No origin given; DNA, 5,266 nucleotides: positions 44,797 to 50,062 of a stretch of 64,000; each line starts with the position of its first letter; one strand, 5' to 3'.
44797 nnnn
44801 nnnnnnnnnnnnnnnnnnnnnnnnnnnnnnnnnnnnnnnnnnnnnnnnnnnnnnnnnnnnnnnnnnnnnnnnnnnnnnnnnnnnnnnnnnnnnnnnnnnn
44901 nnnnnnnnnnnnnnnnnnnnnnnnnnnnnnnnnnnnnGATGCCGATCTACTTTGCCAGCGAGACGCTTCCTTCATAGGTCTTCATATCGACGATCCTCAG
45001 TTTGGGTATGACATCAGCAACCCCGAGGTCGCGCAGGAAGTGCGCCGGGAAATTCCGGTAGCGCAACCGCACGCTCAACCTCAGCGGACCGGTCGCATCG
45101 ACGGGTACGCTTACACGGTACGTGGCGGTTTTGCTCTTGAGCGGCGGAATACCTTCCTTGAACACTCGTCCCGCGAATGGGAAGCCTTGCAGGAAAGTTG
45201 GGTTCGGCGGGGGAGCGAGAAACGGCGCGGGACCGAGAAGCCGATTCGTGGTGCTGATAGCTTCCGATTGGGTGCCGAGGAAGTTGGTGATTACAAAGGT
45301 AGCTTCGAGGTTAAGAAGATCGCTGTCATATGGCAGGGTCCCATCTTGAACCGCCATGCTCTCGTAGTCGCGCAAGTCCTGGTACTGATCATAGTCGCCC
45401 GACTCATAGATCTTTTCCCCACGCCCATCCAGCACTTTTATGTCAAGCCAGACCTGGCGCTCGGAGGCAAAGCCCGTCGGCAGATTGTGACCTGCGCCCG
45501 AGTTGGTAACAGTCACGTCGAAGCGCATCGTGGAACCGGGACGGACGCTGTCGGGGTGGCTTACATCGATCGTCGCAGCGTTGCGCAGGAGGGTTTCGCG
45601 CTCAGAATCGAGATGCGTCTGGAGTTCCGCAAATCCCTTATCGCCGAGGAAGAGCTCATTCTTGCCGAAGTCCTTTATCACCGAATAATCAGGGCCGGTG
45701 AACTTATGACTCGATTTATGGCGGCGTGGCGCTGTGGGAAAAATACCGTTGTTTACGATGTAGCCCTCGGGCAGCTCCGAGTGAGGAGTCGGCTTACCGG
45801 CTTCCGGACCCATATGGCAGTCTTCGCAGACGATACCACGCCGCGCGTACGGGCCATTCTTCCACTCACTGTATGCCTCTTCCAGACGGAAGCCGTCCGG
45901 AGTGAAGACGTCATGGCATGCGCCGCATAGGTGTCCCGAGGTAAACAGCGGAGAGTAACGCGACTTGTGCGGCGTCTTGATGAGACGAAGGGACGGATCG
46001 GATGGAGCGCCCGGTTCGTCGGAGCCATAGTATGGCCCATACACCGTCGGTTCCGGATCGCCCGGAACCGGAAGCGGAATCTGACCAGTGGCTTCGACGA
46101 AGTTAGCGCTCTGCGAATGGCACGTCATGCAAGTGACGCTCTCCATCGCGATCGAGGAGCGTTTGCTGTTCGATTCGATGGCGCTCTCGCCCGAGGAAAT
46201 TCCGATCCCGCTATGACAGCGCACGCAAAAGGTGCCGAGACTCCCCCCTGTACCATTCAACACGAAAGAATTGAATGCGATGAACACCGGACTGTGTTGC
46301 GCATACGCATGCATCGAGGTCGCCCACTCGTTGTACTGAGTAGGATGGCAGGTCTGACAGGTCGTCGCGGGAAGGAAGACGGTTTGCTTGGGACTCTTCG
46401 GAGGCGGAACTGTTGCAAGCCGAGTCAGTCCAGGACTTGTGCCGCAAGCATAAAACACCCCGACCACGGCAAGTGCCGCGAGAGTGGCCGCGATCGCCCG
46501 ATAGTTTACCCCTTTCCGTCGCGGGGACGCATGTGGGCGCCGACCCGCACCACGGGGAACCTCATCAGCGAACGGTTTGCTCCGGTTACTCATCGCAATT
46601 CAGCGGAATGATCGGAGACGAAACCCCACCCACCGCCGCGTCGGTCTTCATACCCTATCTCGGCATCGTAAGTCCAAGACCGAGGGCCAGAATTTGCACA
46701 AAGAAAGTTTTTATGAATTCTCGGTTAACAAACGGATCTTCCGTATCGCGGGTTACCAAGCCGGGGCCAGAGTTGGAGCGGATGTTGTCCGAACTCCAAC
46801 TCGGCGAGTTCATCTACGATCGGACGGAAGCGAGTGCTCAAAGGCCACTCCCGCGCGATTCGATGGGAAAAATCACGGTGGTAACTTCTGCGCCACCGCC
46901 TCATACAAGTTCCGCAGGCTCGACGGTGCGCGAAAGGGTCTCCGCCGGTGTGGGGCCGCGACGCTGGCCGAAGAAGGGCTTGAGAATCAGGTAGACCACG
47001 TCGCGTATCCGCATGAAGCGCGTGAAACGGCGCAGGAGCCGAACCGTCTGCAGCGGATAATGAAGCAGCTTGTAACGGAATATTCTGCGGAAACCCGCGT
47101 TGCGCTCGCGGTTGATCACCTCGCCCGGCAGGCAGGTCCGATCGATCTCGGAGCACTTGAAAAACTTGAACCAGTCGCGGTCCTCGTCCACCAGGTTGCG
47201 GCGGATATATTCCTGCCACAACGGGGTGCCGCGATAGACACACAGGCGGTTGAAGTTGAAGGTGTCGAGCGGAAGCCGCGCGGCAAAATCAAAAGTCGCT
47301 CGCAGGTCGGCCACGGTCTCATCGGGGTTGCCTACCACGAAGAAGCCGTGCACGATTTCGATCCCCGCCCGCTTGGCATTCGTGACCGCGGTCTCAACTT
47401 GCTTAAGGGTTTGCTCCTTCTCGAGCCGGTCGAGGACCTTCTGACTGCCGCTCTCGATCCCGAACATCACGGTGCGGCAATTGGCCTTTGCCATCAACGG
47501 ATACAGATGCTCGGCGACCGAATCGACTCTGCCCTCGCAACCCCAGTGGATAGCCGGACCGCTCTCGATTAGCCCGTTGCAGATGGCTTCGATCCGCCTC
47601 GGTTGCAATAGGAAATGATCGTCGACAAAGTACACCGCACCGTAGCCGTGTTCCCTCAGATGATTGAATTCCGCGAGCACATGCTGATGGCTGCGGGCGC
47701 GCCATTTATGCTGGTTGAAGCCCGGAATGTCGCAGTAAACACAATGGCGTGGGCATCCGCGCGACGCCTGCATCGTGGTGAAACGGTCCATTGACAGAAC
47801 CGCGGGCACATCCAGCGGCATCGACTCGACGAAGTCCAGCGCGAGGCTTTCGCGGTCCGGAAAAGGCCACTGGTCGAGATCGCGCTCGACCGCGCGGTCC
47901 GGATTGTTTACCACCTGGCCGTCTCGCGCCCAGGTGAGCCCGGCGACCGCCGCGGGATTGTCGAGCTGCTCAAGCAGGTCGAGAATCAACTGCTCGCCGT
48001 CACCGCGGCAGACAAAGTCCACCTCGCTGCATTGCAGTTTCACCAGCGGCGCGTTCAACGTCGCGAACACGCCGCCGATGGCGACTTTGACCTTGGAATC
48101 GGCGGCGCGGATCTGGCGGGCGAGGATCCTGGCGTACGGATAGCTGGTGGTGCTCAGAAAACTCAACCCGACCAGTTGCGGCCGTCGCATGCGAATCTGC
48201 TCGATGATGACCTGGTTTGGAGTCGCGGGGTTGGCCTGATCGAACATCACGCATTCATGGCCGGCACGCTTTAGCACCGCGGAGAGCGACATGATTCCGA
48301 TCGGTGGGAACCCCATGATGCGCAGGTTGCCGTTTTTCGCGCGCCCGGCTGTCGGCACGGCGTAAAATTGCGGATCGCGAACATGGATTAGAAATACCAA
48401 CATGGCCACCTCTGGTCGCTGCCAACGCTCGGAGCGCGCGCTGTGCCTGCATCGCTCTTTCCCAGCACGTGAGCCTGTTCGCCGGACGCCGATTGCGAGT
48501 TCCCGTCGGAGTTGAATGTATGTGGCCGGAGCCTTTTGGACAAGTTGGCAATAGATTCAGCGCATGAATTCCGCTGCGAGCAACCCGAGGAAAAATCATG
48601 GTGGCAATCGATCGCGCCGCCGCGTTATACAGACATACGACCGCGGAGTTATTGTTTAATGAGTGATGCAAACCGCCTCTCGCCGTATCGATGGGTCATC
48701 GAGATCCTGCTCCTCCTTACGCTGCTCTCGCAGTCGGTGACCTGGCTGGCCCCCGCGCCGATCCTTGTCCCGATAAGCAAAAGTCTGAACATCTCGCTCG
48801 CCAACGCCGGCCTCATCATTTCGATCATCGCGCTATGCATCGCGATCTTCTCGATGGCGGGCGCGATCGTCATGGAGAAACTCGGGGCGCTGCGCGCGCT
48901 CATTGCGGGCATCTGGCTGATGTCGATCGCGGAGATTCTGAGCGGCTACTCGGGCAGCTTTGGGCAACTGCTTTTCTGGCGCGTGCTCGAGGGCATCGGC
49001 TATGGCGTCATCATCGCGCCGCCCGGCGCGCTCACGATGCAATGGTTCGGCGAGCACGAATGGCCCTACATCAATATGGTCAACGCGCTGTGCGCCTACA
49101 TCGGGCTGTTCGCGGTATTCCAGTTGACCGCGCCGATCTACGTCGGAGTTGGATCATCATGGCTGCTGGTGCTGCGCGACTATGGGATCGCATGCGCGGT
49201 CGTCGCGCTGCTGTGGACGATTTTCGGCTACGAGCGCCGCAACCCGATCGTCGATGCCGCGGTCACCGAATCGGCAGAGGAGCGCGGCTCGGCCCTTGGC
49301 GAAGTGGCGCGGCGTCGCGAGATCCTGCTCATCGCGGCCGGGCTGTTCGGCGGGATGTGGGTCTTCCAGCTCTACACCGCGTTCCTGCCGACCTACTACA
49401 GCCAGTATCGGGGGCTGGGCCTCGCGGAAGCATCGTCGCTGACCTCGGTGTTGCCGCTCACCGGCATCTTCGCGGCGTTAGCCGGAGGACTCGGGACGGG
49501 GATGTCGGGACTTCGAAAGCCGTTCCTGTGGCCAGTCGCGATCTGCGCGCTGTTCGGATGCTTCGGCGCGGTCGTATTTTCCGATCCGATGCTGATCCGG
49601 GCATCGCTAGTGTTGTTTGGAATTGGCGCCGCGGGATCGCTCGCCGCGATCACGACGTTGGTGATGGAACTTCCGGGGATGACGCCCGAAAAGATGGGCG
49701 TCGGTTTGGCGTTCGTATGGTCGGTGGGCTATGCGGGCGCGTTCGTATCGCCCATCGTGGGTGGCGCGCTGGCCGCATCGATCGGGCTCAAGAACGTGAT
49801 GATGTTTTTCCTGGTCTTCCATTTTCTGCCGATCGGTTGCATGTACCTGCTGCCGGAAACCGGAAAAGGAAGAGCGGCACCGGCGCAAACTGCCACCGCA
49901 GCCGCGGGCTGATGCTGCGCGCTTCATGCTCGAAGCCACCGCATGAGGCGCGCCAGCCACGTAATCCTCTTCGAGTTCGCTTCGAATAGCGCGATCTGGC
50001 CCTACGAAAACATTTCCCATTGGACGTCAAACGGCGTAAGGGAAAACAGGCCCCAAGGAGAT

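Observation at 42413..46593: Candidate porin-cytochrome electron conduit: pentaheme cytochrome, outer-membrane beta-barrel, monoheme cyt c and NapC/NirT-like tetraheme cytochrome in one operon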

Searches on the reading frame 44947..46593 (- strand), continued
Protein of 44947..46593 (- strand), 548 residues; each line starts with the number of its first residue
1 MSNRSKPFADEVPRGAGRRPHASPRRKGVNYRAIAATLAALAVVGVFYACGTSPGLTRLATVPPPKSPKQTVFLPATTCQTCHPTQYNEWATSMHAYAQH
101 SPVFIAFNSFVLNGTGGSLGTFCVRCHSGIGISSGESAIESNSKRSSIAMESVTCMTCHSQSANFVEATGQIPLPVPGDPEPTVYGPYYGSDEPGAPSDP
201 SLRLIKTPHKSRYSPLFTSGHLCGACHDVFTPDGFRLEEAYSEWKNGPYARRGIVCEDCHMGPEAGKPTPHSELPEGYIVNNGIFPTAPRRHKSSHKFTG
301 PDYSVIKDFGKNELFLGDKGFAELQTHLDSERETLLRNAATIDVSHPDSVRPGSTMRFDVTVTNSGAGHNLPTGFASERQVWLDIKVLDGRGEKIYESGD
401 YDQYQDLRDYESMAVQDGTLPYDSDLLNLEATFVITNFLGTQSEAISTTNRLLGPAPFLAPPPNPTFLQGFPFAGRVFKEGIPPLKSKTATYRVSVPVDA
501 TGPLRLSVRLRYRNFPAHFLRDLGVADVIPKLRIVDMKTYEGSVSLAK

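Call 101: find_encoding_contigs(protein=P0034, flank=6000, max_places=1)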
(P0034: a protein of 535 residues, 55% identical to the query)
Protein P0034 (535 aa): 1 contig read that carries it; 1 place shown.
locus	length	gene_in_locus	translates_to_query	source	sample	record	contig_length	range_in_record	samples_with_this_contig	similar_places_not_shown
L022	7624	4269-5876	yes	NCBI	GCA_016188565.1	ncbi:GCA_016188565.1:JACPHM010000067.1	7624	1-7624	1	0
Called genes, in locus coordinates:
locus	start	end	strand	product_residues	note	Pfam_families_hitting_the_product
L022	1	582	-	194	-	?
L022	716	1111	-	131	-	-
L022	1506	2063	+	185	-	PF13505:OMP_b-brl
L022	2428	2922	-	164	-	PF01596:Methyltransf_3, PF13578:Methyltransf_24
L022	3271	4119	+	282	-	PF08242:Methyltransf_12 (faint), PF13649:Methyltransf_25 (faint), PF13489:Methyltransf_23, PF13847:Methyltransf_31 (faint), PF08241:Methyltransf_11 (weak)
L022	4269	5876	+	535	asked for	PF03264:Cytochrom_NNT (faint), PF13435:Cytochrome_C554 (weak), PF14522:Cytochrome_C7 (faint)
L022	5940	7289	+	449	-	-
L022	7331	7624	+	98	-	PF13442:Cytochrome_CBB3 (weak), PF00034:Cytochrom_C (faint)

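Call 102: search_protein_families(library=pfam, proteins=[L021:924-3188:-, L021:3185-4087:-, L021:4099-5658:-], max_evalue=0.01)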
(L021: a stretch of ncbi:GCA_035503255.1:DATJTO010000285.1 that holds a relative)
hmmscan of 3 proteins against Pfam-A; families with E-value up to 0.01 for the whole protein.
L021:924-3188:- (754 aa): 10 families
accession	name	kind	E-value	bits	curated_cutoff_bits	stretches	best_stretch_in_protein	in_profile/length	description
PF13738.12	Pyr_redox_3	-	1.6e-25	90.4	30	1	481-751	2-283/305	Pyridine nucleotide-disulphide oxidoreductase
PF07992.20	Pyr_redox_2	-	1.2e-18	68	26.1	1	477-753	1-255/291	Pyridine nucleotide-disulphide oxidoreductase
PF14537.11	Cytochrom_c3_2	-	2.9e-11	44.1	25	2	36-126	1-79/79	Cytochrome c3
PF03486.20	HI0933_like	-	1.8e-07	31.3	50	0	530-604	95-169/244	HI0933-like protein Rossmann domain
PF14522.11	Cytochrome_C7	-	2.8e-06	27.5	24.8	0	240-323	2-66/67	Cytochrome c7 and related cytochrome c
PF13434.12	Lys_Orn_oxgnase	-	1.1e-05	25.2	21.3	1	577-666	131-226/339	L-lysine 6-monooxygenase/L-ornithine 5-monooxygenase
PF00890.30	FAD_binding_2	-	0.0016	18.1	20.4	1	478-511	1-37/414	FAD binding domain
PF00070.33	Pyr_redox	-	0.0028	18.6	22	0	630-698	1-68/82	Pyridine nucleotide-disulphide oxidoreductase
PF22678.1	Cytochrom_c_NrfB-like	-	0.006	17.5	27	1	59-130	1-71/89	Cytochrome c-type protein NrfB-like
PF01494.25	FAD_binding_3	-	0.0077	15.9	22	0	477-523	2-45/349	FAD binding domain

L021:3185-4087:- (300 aa): 0 families

L021:4099-5658:- (519 aa): 15 families
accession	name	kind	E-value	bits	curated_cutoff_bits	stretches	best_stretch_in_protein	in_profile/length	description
PF00027.35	cNMP_binding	-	8e-40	135.2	27.5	2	178-259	8-89/89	Cyclic nucleotide-binding domain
PF12838.12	Fer4_7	-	1.1e-13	51.8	27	1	345-390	2-51/52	4Fe-4S dicluster domain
PF13247.11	Fer4_11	-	1.1e-10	42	26.2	1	339-393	4-60/100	4Fe-4S dicluster domain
PF12837.12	Fer4_6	-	1.2e-10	41.2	25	1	370-391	2-23/24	4Fe-4S binding domain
PF13237.11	Fer4_10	-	1.3e-10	41.5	25.5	1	340-388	4-53/53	4Fe-4S dicluster domain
PF13187.11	Fer4_9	-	5e-10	39.7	27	1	344-390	1-50/52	4Fe-4S dicluster domain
PF00037.32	Fer4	-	3e-09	36.7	21.1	1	371-392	2-23/24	4Fe-4S binding domain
PF13484.11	Fer4_16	-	1.8e-06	29.1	30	0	377-395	2-20/66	4Fe-4S double cluster binding domain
PF12800.12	Fer4_4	-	3.5e-06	27.3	24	1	375-390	2-17/17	4Fe-4S binding domain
PF25160.1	LdpA_Fe-S-bd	-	1.2e-05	25.4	27.6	1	347-395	4-46/49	LdpA Fe-S cluster-binding domain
PF14697.11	Fer4_21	-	1.8e-05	25.2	35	1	344-394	7-59/59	4Fe-4S dicluster domain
PF13534.11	Fer4_17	-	9.4e-05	23.3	22.2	0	373-390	42-59/61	4Fe-4S dicluster domain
PF12797.12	Fer4_2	-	0.00019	21.6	24.5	1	371-389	4-22/22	4Fe-4S binding domain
PF13183.11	Fer4_8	-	0.00033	21.6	27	0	375-389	3-66/68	4Fe-4S dicluster domain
PF12798.12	Fer4_3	-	0.0077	17.4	27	0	377-390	1-14/15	4Fe-4S binding domain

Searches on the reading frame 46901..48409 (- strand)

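Call 3: search_protein_families(library=pfam, proteins=[window:46901-48409:-], max_evalue=0.01)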
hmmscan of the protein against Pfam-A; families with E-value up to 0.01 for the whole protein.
window:46901-48409:- (502 aa): 2 families
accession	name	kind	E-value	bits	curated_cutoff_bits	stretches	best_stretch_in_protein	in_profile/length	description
PF04055.27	Radical_SAM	-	1e-21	78.3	29.5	1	215-376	3-166/166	Radical SAM superfamily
PF02310.24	B12-binding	-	7.7e-19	68.1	32.1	1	35-142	13-117/121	B12 binding domain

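Call 4: search_protein_families(library=ncbifam, proteins=[window:46901-48409:-], max_evalue=0.01)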
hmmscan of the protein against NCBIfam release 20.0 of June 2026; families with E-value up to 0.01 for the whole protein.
window:46901-48409:- (502 aa): 32 families (the best 25 are shown)
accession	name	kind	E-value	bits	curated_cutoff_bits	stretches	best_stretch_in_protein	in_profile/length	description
TIGR02026.1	BchE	equivalog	1e-42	146.7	481.35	1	33-462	19-447/497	magnesium-protoporphyrin IX monomethyl ester anaerobic oxidative cyclase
TIGR03471.1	HpnJ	equivalog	5.2e-42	144.3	577.6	1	82-411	73-397/472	hopanoid biosynthesis associated radical SAM protein HpnJ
NF050148.1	rSAM_ApyD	equivalog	1.1e-40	139.8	750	1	34-378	23-365/645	RiPP biosynthesis radical SAM protein ApyD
TIGR04479.1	bcpD_PhpK_rSAM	subfamily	5e-36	124.1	600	1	26-413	62-443/504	PhpK family radical SAM P-methyltransferase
TIGR04072.2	rSAM_ladder_B12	equivalog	3.1e-33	115.1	360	2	210-444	180-416/443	lipid biosynthesis B12-binding/radical SAM protein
NF033070.1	rSAM_AprD4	equivalog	1.3e-31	110.1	500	1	177-418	169-407/456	AprD4 family radical SAM diol-dehydratase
NF038361.1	rSAM_Sden_1168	equivalog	4.7e-28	98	575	1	90-388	158-460/560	Sden_1168 family B12-binding radical SAM P-methyltransferase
TIGR04385.1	B12_rSAM_cofa1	equivalog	8.9e-28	97.7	450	1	35-371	19-356/438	B12 lower ligand biosynthesis radical SAM protein BzaD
NF040542.1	rSAM_RCCLKC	equivalog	3e-27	95.8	450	1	33-414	10-390/423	arsinothricin biosynthesis radical SAM protein ArsL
NF040546.1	rSAM_CUAEP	equivalog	1.3e-26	93.3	500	1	32-375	9-337/468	CUAEP/CCAEP-tail radical SAM (seleno)protein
TIGR04014.1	B12_SAM_MJ_0865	equivalog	1.4e-26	93.3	360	2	294-397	252-354/434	methyl-coenzyme M reductase glutamine C-methyltransferase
TIGR04013.1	B12_SAM_MJ_1487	hypoth_equivalog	6.5e-25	87.8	251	1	59-379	25-333/382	TIGR04013 family B12-binding domain/radical SAM domain-containing protein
TIGR04295.1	B12_rSAM_oligo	hypoth_equivalog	6.3e-23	81.1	400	1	36-348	25-333/422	TIGR04295 family B12-binding domain-containing radical SAM protein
TIGR03975.1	rSAM_ocin_1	subfamily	2.7e-21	75.7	281.85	1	68-368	120-419/606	RiPP maturation radical SAM C-methyltransferase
TIGR04367.1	HpnR_B12_rSAM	equivalog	9.2e-21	73.9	650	1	35-408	21-379/490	hopanoid C-3 methylase HpnR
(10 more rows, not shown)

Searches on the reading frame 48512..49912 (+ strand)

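Call 3: search_protein_families(library=pfam, proteins=[window:48512-49912:+], max_evalue=0.01)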
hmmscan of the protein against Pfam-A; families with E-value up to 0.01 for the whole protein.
window:48512-49912:+ (466 aa): 2 families
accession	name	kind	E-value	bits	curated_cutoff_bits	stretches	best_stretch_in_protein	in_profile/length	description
PF07690.21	MFS_1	-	3.2e-28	99.1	33.4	1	68-414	2-347/347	Major Facilitator Superfamily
PF01306.25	LacY_symp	-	0.00057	19.2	24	1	281-361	19-99/413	LacY proton/sugar symporter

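Call 4: search_protein_families(library=ncbifam, proteins=[window:48512-49912:+], max_evalue=0.01)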
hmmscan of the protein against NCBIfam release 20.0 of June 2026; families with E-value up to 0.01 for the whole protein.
window:48512-49912:+ (466 aa): 12 families
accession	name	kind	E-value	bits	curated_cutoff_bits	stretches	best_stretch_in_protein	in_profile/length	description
TIGR00893.1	2A0114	subfamily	1.2e-15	57.4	395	1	88-439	20-390/399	D-galactonate transporter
TIGR00895.1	2A0115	subfamily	2.1e-11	43.4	418.55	1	52-176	7-131/398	aromatic acid/H+ symport family MFS transporter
TIGR00896.1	CynX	subfamily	2.9e-10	39.8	406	1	79-421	17-346/355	CynX/NimT family MFS transporter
NF002982.0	PRK03699.1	equivalog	1.6e-06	27.5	221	1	84-447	30-380/395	MFS transporter TsgA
TIGR00881.1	2A0104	subfamily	3.9e-05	22.8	407.75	1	88-425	21-374/379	phosphoglycerate transporter protein PgtP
NF007799.0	PRK10504.1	subfamily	0.00016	20.7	426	1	82-176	30-123/471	multidrug transporter subunit MdtD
TIGR01299.1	synapt_SV2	subfamily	0.00022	19.2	637.3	1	59-168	164-273/742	synaptic vesicle protein SV2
TIGR00880.1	2_A_01_02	superfamily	0.00087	19.4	131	1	100-230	1-131/141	multidrug resistance protein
TIGR00882.1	2A0105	subfamily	0.0021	17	220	0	284-361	17-94/396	oligosaccharide MFS transporter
NF053757.1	BclibactTpBcbE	equivalog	0.0025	16.8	600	1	343-444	78-172/394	bacillibactin exporter BcbE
NF040895.2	MFS_effux_SdrM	equivalog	0.0026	16.9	550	1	87-169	31-112/441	multidrug efflux MFS transporter SdrM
NF008586.0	PRK11551.1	equivalog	0.0062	15.6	410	0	88-422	41-369/406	3-(3-hydroxy-phenyl)propionate transporter MhpT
